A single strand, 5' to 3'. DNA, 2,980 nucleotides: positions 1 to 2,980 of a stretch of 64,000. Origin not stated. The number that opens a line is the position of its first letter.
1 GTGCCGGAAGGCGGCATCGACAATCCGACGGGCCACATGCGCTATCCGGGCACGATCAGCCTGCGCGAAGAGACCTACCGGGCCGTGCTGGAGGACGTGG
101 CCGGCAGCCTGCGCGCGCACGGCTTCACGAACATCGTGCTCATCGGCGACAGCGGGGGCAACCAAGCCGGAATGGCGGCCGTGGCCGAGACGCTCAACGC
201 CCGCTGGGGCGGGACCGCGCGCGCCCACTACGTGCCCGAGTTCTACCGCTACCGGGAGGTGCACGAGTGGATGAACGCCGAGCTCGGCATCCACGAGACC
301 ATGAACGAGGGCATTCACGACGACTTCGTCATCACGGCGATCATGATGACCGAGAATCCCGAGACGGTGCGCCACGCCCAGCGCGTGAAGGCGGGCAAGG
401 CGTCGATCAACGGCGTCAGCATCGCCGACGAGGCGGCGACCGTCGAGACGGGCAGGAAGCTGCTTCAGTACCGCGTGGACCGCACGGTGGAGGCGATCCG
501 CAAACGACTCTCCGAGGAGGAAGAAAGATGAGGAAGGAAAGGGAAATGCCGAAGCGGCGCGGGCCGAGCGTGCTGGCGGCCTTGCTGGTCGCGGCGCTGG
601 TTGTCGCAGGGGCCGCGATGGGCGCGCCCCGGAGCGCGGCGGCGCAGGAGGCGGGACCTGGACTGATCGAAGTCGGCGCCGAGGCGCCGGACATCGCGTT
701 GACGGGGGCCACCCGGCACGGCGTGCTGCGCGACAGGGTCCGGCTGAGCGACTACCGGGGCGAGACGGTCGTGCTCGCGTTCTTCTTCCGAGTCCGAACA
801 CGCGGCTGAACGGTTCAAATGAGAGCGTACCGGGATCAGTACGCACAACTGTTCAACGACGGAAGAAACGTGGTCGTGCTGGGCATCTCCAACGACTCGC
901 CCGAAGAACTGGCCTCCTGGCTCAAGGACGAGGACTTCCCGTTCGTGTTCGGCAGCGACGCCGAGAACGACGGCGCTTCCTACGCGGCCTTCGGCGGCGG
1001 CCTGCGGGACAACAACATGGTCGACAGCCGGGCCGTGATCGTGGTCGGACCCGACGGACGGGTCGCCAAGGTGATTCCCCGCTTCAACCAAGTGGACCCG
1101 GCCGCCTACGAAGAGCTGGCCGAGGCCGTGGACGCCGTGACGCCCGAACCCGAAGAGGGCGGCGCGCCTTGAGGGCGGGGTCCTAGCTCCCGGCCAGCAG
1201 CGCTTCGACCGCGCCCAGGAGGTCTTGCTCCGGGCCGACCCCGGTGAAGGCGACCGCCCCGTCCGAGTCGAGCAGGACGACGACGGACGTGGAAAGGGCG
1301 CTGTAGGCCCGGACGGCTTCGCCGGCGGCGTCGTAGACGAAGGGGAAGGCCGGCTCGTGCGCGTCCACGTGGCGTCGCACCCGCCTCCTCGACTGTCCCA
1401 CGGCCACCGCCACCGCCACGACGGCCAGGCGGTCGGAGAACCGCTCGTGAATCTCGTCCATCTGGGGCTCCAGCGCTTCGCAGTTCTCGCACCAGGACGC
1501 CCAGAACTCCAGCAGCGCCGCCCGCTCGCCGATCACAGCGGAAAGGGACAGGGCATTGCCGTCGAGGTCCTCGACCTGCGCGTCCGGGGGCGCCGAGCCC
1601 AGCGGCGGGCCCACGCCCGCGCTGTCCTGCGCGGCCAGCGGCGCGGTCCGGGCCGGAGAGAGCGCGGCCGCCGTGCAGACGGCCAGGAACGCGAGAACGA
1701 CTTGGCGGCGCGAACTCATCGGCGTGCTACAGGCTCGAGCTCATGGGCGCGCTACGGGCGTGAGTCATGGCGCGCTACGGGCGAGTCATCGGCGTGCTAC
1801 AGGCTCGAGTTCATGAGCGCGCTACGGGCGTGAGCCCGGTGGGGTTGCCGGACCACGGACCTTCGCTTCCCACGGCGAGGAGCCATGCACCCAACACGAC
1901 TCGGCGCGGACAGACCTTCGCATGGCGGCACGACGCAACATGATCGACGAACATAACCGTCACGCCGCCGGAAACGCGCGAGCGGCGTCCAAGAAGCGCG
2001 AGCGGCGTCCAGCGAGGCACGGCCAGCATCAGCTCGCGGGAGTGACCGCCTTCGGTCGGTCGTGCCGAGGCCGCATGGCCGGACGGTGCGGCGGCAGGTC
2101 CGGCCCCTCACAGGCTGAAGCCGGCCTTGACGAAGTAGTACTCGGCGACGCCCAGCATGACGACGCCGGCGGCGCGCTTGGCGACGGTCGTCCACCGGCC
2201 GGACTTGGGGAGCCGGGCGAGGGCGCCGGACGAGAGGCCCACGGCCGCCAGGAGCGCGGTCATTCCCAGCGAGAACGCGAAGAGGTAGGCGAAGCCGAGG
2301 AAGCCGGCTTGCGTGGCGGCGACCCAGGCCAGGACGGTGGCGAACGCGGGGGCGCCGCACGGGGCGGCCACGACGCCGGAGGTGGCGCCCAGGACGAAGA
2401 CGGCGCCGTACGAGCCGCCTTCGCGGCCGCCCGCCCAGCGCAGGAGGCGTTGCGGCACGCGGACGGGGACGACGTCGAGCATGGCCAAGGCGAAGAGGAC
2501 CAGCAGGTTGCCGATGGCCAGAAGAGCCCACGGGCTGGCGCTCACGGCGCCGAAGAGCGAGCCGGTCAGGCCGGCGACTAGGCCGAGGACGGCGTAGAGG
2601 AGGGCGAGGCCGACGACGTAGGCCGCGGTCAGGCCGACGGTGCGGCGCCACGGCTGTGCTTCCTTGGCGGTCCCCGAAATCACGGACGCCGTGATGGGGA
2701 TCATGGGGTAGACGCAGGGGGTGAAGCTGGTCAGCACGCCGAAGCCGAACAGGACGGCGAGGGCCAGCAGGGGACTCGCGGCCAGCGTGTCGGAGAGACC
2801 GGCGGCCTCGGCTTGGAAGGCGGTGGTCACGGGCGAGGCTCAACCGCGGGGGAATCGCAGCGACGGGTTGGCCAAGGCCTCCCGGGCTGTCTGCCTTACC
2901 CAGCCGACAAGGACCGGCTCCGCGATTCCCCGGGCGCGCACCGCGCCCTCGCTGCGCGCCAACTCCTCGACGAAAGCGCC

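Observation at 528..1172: Exported peroxiredoxin with UGA at the catalytic cysteine position plus SECIS-like hairpin: probable selenoprotein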

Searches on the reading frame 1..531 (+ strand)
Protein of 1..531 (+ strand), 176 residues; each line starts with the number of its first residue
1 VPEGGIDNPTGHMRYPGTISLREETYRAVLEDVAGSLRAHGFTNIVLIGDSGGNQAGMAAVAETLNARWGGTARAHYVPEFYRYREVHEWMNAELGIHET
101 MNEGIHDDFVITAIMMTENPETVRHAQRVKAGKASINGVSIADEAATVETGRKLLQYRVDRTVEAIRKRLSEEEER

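Call 6: search_protein_families(library=pfam, proteins=[window:1-531:+], max_evalue=0.01)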
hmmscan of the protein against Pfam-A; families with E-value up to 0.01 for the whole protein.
window:1-531:+ (176 aa): 1 family
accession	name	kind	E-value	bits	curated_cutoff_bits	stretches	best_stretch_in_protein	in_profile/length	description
PF02633.19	Creatininase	-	1.3e-21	77.6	31.3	1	11-166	69-238/238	Creatinine amidohydrolase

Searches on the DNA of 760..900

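Call 74: search_rna_families(source=window, start=760, end=900, threshold=evalue, max_evalue=10)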
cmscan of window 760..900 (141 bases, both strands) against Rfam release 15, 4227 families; matches with E-value up to 10: 3.
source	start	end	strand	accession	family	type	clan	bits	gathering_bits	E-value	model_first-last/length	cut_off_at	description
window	774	814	-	RF01739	Glutamine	Cis-reg; riboswitch;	-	12.4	35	3.2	1-53/53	no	Glutamine riboswitch aptamer (glnA leader)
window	762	831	-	RF02965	CyVA-1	Gene; sRNA;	-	11.6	41.4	6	1-77/77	no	CyVA-1 RNA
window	760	832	+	RF02400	Hsp83_3_UTR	Cis-reg;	-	8.9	90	0.82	397-470/470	5'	Heat shock protein 83 3' UTR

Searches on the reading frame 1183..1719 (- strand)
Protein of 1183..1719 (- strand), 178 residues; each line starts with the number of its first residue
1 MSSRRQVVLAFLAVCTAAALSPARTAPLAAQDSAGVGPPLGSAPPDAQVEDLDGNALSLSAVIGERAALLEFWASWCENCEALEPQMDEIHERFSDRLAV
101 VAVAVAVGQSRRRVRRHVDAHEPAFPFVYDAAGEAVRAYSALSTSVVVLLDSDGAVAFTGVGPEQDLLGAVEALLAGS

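Call 6: search_protein_families(library=pfam, proteins=[window:1183-1719:-], max_evalue=0.01)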
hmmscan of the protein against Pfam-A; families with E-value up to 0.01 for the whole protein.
window:1183-1719:- (178 aa): 5 families
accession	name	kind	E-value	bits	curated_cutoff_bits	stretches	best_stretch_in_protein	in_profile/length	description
PF08534.16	Redoxin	-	2.4e-14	53.8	26.6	1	41-165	3-137/148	Redoxin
PF00578.27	AhpC-TSA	-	1.5e-13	51.2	26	1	41-157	2-122/124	AhpC/TSA family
PF13905.12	Thioredoxin_8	-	2.1e-09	38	27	1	69-156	5-94/94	Thioredoxin-like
PF00085.26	Thioredoxin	-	2.3e-08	34.4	23.5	1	65-106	18-59/103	Thioredoxin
PF13098.12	Thioredoxin_2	-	0.0071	17.1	27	1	65-163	5-96/104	Thioredoxin-like domain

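Call 8: find_encoding_contigs(protein=window:1183-1719:-, flank=10000, max_places=6)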
Protein window:1183-1719:- (178 aa): no gene with exactly this product is on record in the collection.

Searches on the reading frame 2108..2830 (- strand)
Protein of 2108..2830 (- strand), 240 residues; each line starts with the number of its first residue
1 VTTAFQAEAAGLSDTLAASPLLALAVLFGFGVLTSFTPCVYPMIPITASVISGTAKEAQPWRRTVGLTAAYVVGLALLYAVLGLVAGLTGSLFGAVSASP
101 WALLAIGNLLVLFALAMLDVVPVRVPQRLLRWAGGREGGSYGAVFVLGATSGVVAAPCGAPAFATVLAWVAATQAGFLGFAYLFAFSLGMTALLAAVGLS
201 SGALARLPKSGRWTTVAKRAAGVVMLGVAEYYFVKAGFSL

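Call 6: search_protein_families(library=pfam, proteins=[window:2108-2830:-], max_evalue=0.01)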
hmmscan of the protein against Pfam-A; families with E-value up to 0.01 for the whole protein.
window:2108-2830:- (240 aa): 2 families
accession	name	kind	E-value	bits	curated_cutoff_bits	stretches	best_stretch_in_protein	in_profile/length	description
PF02683.22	DsbD_TM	-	4.4e-47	160.6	27.1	1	22-231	3-213/219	Cytochrome C biogenesis protein transmembrane domain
PF13386.12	DsbD_2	-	2.8e-11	44.1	24.9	1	27-226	2-194/199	Cytochrome C biogenesis protein transmembrane region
